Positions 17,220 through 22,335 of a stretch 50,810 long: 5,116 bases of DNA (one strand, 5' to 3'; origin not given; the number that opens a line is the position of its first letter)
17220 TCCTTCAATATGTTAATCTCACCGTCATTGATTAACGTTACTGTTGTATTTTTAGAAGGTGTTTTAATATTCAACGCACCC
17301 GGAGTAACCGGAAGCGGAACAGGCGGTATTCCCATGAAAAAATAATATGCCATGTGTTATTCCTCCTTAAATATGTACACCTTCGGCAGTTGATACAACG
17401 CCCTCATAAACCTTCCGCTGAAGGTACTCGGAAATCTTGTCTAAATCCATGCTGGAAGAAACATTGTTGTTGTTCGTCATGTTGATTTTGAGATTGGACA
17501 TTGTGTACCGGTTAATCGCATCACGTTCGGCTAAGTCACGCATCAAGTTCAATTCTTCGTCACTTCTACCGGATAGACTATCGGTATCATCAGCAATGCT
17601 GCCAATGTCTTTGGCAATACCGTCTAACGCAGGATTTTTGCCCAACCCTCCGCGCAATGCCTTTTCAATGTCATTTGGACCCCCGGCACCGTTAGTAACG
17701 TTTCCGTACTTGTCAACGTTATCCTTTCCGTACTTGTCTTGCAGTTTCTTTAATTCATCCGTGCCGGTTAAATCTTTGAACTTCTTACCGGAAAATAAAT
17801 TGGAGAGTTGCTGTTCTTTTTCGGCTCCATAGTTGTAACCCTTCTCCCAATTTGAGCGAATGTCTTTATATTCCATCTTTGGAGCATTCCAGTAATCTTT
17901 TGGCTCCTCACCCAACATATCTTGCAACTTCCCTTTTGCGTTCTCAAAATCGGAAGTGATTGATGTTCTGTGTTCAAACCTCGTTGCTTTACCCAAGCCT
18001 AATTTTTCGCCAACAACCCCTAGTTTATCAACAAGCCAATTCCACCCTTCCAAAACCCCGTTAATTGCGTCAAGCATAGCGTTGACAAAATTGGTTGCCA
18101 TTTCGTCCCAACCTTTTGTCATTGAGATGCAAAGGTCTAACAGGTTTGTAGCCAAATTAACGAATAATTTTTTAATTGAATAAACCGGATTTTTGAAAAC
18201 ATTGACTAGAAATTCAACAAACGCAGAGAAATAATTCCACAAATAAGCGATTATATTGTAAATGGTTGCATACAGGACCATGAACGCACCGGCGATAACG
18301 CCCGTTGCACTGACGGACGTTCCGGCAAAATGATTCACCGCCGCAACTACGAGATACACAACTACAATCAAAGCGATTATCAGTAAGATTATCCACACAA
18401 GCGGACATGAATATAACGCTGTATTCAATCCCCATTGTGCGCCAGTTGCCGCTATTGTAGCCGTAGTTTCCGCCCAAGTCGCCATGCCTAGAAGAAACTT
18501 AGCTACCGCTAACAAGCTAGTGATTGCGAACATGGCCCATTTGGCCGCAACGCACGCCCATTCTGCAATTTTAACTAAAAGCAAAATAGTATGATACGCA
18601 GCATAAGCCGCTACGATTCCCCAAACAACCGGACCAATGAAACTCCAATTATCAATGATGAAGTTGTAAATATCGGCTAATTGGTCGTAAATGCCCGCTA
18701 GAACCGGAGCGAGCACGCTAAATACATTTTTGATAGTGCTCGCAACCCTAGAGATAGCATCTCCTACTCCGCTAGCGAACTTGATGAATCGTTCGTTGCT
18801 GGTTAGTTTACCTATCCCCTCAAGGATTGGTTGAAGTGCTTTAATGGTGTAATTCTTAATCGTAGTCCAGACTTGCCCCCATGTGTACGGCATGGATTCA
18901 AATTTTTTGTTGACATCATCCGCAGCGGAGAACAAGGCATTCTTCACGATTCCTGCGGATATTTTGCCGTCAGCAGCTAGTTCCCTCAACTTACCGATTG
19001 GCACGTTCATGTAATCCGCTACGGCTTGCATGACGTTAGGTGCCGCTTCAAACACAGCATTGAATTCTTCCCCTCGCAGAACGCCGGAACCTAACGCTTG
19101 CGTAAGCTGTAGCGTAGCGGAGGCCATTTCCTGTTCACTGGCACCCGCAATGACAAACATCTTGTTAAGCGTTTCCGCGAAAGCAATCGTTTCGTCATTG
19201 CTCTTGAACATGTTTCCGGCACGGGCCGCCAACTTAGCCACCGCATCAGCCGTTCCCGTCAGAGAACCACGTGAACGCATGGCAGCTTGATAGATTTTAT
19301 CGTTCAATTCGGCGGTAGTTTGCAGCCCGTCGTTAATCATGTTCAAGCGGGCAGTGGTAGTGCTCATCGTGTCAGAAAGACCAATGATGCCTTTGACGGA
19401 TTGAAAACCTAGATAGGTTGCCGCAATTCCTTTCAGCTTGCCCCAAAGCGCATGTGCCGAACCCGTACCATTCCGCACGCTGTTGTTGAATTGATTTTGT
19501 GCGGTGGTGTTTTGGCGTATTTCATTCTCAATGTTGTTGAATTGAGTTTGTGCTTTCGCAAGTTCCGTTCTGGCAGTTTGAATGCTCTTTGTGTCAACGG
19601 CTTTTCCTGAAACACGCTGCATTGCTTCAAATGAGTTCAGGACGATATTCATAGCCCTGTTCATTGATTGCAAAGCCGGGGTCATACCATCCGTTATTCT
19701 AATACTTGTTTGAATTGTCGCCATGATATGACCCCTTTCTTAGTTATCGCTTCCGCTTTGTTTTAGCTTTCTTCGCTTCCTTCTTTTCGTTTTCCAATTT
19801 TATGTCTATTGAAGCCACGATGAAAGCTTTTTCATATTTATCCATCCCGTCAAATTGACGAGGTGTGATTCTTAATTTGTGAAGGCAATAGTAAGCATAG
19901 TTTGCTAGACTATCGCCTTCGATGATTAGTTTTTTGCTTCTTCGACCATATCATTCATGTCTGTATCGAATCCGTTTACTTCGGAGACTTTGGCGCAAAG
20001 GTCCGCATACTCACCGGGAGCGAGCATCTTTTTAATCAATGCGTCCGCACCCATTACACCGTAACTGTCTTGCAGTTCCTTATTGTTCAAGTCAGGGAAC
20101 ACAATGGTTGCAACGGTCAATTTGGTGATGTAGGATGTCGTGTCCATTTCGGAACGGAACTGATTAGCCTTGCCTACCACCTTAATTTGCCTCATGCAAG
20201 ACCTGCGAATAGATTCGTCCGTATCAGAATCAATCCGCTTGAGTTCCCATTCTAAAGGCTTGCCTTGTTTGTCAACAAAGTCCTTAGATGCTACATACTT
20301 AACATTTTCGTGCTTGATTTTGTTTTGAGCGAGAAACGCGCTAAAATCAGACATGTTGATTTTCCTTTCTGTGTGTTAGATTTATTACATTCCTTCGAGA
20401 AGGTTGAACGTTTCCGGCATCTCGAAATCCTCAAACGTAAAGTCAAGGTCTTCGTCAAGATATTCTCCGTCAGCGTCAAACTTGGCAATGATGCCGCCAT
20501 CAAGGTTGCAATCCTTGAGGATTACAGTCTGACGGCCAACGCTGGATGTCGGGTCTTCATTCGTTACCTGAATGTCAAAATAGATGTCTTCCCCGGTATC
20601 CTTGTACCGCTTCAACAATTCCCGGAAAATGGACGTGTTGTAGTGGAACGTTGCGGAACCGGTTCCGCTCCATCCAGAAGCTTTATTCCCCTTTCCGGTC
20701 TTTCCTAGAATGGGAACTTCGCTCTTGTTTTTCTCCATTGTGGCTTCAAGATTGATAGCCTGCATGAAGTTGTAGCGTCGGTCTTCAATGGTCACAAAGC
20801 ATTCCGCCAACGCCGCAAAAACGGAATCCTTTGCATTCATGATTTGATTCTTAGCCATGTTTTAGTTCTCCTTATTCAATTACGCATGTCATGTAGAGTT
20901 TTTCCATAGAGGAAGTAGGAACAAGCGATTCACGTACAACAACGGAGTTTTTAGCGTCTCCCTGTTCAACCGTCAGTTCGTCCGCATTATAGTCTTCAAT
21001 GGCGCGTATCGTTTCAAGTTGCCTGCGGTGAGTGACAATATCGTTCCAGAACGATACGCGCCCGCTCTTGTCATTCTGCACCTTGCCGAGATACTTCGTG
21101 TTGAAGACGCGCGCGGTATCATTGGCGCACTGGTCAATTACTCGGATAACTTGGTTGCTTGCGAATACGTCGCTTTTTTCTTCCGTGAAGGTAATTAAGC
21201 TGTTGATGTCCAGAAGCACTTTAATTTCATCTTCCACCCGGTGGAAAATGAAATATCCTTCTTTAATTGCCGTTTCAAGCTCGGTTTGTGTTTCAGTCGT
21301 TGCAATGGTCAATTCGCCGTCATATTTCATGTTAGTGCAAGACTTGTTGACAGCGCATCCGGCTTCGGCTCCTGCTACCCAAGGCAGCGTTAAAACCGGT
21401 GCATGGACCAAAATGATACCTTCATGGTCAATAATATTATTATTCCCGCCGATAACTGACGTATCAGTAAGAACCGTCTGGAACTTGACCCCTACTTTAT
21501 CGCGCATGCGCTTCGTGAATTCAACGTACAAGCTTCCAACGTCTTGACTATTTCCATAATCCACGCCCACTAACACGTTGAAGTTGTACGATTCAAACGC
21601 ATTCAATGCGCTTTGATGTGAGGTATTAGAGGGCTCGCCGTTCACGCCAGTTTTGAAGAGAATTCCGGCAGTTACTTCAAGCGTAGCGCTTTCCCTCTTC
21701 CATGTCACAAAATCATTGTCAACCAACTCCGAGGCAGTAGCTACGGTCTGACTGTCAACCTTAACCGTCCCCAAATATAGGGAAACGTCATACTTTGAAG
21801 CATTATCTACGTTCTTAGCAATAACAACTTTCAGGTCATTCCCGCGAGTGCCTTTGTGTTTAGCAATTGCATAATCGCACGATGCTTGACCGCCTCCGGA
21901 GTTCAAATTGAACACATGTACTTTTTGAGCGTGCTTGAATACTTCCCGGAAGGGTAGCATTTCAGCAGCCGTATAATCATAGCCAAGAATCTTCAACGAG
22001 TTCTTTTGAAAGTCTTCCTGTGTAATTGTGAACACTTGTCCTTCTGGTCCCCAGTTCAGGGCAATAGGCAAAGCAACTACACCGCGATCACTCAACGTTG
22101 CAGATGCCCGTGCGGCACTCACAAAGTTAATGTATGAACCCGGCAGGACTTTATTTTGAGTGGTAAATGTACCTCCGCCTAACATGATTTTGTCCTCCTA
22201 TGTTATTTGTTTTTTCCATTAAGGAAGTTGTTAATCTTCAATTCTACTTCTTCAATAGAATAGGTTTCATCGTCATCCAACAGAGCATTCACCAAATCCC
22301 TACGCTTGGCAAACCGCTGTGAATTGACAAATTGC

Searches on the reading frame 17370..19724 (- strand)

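Call 23: search_protein_families(library=phrogs, max_evalue=0.00001, proteins=[window:17370-19724:-])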
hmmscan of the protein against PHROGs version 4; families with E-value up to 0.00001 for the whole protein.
window:17370-19724:- (785 aa): 22 families
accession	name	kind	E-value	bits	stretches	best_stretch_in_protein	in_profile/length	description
phrog_1068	-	tail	2.3e-233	778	1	1-784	1-705/706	tail length tape measure protein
phrog_8010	-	tail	2.2e-126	424.5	1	1-774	138-899/1543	tail length tape measure protein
phrog_30434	-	unknown function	1.2e-54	187.2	1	338-783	11-439/440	-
phrog_3336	-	tail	1e-52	181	1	36-654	8-558/1051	tail length tape measure protein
phrog_3519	-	tail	5.8e-45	155.3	1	44-292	17-262/959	tail length tape measure protein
phrog_339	-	tail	6e-45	154.9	1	52-371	21-302/1123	tail length tape measure protein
phrog_12798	-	tail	2.1e-43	149.7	1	100-603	53-506/1031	tail length tape measure protein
phrog_1107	-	tail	7.8e-43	147.6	1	43-342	137-422/1252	tail length tape measure protein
phrog_2335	-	tail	1.4e-41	143.5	1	42-666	411-1072/1536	tail length tape measure protein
phrog_17300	-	tail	9.8e-39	134.4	1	59-340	31-293/900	tail length tape measure protein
phrog_12706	-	tail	2.9e-34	119.5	1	21-290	127-396/1244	tail length tape measure protein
phrog_16297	-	tail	8.9e-32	111.3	1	49-334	25-309/777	tail length tape measure protein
phrog_7740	-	tail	1.5e-29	103.1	1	44-325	18-300/2151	tail length tape measure protein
phrog_32885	-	tail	4.1e-23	82.3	1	93-299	36-241/948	tail length tape measure protein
phrog_27190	-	tail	5e-23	82.1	1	1-357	1-356/1015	tail length tape measure protein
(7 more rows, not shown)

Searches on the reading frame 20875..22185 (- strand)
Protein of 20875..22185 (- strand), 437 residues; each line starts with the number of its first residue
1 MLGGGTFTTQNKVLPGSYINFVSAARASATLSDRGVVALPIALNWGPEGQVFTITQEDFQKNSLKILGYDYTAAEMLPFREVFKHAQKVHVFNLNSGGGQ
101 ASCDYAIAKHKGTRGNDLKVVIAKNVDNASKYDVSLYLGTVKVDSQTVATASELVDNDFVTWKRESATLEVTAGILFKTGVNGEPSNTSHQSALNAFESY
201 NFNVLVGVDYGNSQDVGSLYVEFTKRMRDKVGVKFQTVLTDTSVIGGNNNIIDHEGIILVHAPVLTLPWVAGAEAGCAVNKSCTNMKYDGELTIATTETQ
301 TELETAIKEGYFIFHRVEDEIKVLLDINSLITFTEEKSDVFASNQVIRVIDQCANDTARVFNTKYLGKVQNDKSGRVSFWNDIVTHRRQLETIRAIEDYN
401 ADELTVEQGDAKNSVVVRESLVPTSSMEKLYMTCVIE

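Call 23: search_protein_families(library=phrogs, max_evalue=0.00001, proteins=[window:20875-22185:-])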
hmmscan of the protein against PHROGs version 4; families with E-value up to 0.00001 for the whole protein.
window:20875-22185:- (437 aa): 2 families
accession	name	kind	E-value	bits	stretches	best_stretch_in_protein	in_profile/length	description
phrog_279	-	tail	6.9e-116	388.9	1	3-436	2-482/489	tail sheath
phrog_1480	-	tail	9.7e-41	140.9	1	187-398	81-292/353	tail sheath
